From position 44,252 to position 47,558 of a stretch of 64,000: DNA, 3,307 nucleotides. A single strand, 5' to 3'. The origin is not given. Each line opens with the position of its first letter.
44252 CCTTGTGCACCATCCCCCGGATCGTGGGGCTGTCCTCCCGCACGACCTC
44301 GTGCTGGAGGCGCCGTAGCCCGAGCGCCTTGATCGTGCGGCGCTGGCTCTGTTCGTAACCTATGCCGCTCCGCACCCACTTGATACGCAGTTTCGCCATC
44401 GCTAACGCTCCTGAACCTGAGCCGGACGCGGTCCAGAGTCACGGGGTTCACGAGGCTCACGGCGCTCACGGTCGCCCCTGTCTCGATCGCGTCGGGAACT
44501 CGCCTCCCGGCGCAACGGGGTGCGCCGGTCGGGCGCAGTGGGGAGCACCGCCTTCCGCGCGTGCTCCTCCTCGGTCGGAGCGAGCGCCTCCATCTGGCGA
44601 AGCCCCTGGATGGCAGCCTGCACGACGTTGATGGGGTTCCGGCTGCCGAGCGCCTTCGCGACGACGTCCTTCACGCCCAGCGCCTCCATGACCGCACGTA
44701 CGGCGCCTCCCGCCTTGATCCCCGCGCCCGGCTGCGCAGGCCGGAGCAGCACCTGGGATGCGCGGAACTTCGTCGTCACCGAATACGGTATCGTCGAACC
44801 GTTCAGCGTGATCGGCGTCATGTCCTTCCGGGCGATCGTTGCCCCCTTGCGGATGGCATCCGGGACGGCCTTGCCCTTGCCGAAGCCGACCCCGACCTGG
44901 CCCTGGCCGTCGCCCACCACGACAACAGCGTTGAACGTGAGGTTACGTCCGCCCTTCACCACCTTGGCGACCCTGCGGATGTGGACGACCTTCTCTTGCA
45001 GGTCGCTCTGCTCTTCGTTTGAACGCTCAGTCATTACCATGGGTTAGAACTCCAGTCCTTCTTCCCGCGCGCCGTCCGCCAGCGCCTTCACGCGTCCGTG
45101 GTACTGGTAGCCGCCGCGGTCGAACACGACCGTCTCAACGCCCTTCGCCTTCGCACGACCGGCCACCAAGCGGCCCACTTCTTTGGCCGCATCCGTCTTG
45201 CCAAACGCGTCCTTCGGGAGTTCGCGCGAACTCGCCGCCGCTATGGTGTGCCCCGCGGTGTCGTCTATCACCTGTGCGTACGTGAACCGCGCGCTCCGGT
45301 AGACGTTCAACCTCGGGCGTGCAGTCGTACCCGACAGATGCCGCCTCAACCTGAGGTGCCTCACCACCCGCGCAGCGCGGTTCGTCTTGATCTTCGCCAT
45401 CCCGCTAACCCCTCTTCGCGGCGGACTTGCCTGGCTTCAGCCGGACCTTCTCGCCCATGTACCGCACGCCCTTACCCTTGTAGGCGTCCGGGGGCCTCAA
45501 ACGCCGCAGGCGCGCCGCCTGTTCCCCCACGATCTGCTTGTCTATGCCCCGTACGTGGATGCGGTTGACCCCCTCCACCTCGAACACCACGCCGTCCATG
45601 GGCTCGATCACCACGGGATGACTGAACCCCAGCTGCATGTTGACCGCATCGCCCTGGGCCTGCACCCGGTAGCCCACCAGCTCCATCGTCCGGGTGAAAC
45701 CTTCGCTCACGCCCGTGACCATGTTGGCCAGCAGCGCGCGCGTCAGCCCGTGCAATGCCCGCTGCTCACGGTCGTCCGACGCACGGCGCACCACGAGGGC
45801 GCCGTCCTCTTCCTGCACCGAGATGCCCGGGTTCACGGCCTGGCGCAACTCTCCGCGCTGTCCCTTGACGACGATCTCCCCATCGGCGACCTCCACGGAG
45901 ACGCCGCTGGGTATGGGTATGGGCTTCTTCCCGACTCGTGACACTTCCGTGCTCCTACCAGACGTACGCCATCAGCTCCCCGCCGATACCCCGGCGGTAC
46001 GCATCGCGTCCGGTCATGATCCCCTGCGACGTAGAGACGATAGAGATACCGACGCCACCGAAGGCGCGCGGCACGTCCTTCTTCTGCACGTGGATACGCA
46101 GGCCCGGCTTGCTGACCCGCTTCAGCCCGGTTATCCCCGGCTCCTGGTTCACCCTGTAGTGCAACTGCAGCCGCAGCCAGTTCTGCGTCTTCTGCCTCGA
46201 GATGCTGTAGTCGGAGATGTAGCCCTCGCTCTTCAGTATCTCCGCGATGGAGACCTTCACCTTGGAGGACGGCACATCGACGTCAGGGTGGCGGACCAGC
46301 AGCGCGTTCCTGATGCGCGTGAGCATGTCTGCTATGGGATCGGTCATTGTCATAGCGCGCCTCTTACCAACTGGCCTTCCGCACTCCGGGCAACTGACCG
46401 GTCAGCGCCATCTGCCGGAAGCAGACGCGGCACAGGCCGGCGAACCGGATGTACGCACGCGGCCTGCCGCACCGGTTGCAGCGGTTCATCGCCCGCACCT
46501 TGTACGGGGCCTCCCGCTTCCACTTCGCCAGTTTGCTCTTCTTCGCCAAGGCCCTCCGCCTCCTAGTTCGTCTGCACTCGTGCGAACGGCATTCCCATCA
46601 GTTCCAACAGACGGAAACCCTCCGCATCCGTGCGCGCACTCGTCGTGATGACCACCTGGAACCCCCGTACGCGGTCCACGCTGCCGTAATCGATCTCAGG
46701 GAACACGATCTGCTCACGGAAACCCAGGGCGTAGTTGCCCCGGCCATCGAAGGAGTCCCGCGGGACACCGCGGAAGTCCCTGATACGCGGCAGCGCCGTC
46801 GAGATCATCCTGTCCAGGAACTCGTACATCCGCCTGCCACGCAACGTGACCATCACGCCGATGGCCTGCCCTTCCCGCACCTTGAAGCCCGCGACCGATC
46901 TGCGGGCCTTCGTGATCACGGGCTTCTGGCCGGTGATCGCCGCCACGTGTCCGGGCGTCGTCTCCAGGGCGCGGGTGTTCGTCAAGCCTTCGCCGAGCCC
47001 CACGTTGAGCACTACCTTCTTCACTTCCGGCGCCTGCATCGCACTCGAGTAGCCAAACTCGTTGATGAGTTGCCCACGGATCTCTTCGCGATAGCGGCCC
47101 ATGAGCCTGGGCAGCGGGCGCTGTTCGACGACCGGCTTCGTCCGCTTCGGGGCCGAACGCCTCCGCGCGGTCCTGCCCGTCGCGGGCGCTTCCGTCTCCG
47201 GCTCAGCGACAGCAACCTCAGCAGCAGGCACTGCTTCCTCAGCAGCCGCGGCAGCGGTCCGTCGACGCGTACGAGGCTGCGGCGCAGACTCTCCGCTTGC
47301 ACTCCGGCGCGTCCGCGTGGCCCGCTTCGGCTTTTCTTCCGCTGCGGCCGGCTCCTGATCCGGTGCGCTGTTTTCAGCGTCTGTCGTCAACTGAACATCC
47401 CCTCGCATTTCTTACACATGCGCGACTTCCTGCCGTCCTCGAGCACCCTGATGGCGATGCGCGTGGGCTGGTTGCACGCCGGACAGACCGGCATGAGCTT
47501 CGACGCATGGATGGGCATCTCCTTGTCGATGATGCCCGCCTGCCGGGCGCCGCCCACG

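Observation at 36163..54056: At least six ribosomal proteins in one operon block carry long low-complexity extensions, most of them Ala/Glu-rich with a shared VAEVEE-type motif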

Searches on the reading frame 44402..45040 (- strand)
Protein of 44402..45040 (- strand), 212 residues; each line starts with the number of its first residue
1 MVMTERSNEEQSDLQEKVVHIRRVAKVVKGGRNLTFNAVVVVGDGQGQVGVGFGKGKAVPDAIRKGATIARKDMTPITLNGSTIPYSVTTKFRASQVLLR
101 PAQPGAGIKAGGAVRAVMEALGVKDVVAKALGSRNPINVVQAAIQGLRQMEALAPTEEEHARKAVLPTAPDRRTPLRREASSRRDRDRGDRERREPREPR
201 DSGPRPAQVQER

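Call 3: search_protein_families(library=pfam, proteins=[window:44402-45040:-])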
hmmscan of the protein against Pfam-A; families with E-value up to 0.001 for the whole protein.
window:44402-45040:- (212 aa): 2 families
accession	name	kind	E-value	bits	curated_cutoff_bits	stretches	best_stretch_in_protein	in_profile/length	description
PF03719.21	Ribosomal_S5_C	-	7.3e-25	86.7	21.5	1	91-153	2-64/71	Ribosomal protein S5, C-terminal domain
PF00333.26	Ribosomal_S5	-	4.2e-24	84.8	27.1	1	14-77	1-64/65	Ribosomal protein S5, N-terminal domain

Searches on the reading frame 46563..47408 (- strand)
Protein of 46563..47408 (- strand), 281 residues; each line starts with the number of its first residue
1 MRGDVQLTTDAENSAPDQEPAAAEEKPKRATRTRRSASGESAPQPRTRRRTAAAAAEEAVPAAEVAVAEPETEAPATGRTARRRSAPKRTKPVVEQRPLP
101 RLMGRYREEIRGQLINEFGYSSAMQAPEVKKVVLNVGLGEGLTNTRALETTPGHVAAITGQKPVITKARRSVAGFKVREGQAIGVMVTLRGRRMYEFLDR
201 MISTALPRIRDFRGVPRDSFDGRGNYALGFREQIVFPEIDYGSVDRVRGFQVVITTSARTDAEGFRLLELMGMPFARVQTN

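Call 3: search_protein_families(library=pfam, proteins=[window:46563-47408:-])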
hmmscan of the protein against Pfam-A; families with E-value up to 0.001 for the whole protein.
window:46563-47408:- (281 aa): 2 families
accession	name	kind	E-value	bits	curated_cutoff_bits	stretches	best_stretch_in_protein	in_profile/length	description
PF00673.26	Ribosomal_L5_C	-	1.5e-35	121.6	27.8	1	183-275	2-94/94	ribosomal L5P family C-terminus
PF00281.24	Ribosomal_L5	-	2.6e-19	69.7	34.9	1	123-178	2-57/57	Ribosomal protein L5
